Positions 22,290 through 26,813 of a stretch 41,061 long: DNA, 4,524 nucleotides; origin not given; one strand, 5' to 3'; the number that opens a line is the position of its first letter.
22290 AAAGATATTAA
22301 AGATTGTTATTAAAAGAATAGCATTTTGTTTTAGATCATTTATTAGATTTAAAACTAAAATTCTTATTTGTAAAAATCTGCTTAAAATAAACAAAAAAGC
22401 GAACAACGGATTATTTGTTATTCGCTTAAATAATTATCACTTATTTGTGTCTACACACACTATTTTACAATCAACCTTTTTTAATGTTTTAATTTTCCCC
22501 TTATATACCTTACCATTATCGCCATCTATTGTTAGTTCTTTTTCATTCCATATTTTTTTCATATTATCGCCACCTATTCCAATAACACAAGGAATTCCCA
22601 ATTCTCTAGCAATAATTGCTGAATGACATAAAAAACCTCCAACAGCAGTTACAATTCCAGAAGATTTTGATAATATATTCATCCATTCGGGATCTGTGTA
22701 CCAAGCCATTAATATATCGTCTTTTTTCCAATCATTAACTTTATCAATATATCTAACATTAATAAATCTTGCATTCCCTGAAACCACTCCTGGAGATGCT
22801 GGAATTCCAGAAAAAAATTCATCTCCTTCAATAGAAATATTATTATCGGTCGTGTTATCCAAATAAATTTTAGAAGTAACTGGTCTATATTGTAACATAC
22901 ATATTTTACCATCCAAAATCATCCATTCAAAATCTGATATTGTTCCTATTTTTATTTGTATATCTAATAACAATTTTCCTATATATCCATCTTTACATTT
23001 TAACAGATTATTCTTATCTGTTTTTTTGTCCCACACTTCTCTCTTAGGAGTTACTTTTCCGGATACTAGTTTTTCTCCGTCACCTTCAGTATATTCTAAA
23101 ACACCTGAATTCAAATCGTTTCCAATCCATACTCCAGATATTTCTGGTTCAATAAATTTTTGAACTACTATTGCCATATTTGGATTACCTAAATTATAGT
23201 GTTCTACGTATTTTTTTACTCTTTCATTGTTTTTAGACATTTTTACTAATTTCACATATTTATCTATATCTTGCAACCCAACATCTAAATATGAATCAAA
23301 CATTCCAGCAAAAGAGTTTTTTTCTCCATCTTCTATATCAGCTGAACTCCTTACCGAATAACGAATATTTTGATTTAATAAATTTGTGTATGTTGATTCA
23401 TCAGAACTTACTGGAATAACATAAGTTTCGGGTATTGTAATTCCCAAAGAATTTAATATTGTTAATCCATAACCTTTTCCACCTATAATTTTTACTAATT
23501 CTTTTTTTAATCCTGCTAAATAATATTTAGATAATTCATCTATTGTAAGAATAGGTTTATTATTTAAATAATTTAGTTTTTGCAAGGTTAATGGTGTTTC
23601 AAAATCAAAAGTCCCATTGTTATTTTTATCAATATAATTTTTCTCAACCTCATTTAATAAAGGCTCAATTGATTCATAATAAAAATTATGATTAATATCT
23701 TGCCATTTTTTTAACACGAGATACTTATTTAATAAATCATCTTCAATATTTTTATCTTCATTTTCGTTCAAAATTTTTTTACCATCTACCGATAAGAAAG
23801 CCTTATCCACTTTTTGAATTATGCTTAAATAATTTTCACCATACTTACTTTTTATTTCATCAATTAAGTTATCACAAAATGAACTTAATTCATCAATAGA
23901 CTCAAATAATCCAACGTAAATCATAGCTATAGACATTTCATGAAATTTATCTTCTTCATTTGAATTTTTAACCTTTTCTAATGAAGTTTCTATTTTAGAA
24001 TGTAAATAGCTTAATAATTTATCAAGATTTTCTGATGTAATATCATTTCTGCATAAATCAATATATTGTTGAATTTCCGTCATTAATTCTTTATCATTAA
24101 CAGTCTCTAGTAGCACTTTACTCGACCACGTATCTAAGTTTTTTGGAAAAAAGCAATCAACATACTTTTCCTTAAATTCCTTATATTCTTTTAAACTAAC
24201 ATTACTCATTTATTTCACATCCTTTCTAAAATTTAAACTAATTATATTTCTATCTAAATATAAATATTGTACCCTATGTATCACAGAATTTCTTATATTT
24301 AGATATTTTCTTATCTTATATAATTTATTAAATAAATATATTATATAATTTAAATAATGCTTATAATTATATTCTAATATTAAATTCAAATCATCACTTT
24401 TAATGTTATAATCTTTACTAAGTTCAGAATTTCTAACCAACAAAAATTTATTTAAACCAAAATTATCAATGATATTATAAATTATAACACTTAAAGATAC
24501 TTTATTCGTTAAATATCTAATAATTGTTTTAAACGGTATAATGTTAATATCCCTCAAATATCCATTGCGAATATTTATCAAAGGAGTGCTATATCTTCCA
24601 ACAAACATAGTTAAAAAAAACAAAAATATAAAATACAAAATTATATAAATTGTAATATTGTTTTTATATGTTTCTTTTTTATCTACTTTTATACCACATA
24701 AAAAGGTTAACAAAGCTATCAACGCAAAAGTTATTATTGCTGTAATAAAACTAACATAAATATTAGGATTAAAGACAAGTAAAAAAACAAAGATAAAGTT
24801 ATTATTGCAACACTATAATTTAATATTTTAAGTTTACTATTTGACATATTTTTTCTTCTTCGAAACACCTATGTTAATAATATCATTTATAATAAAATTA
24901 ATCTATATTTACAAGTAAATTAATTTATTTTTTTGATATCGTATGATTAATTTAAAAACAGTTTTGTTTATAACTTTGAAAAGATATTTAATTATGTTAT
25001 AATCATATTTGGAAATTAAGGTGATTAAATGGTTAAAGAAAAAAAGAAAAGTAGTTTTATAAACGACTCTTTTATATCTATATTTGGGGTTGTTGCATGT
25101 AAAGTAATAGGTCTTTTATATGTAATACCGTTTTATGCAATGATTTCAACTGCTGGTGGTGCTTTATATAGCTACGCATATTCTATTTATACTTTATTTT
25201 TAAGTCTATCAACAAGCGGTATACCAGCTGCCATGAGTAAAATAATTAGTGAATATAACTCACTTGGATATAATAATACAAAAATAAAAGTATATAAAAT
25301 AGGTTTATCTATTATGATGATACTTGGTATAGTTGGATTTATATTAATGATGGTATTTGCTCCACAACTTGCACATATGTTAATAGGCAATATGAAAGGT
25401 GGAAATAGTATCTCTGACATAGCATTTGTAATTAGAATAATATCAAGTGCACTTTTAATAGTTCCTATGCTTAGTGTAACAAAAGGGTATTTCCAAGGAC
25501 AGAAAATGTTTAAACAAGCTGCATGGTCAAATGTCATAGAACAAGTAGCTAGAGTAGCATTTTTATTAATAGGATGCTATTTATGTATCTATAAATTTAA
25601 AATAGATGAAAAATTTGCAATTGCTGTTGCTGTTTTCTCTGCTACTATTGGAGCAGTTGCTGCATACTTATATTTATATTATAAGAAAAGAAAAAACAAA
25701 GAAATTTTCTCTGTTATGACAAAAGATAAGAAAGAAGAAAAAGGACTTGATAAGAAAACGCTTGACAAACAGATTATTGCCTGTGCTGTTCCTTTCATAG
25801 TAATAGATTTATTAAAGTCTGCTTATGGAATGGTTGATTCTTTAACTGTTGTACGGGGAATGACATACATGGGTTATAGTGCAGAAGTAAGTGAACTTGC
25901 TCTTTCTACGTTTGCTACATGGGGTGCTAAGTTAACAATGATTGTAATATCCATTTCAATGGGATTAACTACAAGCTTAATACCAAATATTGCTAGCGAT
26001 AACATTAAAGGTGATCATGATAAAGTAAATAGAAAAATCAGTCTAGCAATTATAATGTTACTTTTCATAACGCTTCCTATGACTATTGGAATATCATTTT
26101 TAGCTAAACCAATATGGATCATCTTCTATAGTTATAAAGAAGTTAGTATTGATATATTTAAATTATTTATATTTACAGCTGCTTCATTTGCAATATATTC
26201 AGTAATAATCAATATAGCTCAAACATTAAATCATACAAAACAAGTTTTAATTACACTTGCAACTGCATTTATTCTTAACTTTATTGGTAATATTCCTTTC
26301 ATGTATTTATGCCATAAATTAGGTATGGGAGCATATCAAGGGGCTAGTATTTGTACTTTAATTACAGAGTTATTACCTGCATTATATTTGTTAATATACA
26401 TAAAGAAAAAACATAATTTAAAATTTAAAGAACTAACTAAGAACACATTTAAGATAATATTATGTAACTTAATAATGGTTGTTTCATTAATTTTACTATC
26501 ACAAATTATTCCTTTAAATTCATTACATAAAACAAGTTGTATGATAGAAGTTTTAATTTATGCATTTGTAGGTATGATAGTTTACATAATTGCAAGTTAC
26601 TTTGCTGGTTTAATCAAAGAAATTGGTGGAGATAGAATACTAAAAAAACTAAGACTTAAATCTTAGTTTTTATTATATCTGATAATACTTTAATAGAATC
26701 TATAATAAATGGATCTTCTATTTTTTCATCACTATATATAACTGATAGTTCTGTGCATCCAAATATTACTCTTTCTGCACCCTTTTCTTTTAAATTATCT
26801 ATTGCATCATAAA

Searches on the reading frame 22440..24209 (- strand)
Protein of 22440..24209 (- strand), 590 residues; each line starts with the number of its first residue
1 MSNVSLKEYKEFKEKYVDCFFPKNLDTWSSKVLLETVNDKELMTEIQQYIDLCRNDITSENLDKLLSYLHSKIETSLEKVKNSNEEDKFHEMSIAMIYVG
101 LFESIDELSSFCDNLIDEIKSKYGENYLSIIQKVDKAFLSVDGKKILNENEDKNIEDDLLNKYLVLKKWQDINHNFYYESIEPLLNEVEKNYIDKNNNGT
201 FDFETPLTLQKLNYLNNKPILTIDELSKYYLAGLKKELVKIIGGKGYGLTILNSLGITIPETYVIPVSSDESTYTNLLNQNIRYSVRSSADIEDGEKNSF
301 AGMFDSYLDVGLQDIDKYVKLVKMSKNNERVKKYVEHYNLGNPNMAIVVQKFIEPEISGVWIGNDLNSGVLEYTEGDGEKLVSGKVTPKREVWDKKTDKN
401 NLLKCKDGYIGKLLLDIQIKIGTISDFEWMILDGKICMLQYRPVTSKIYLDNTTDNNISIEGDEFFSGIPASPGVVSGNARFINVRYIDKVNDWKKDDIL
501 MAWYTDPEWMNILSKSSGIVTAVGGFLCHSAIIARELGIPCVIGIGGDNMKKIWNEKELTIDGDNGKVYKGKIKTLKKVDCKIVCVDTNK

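Call 69: search_protein_families(library=pfam, proteins=[window:22440-24209:-], max_evalue=0.00001)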
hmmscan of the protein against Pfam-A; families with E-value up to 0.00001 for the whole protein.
window:22440-24209:- (590 aa): 2 families
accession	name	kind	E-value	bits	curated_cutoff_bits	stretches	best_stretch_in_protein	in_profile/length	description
PF01326.24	PPDK_N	-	1.4e-28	100.5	27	1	280-399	99-228/328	Pyruvate phosphate dikinase, AMP/ATP-binding domain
PF00391.29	PEP-utilizers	-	8.6e-22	77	23.1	1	495-566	2-72/72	PEP-utilising enzyme, mobile domain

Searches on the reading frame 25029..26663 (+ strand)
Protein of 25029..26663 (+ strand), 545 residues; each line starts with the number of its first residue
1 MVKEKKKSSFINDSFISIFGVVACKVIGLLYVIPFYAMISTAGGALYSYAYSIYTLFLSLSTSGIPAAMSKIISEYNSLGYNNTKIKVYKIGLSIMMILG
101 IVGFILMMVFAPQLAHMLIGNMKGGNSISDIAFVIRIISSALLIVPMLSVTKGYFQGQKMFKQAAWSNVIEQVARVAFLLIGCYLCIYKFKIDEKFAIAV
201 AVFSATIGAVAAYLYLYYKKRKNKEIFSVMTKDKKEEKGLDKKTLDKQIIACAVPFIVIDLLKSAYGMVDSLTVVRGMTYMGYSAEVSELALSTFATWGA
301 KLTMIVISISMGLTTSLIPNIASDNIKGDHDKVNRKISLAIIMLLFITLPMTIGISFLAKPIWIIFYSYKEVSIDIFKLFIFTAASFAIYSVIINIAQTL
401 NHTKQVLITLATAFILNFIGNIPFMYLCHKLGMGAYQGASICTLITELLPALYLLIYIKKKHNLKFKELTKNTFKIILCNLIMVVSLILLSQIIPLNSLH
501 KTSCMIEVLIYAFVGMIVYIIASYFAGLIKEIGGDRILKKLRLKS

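Call 69: search_protein_families(library=pfam, proteins=[window:25029-26663:+], max_evalue=0.00001)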
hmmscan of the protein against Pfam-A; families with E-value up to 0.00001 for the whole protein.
window:25029-26663:+ (545 aa): 3 families
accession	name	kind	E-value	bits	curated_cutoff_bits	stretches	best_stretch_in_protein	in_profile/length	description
PF01943.22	Polysacc_synt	-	7.2e-27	94.9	28.2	1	13-272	4-230/274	Polysaccharide biosynthesis protein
PF03023.19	MurJ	-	7e-10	38.5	27.4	1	42-494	9-436/451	Lipid II flippase MurJ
PF01554.23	MatE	-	1.8e-08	34.7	24.9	1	273-427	9-161/161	MatE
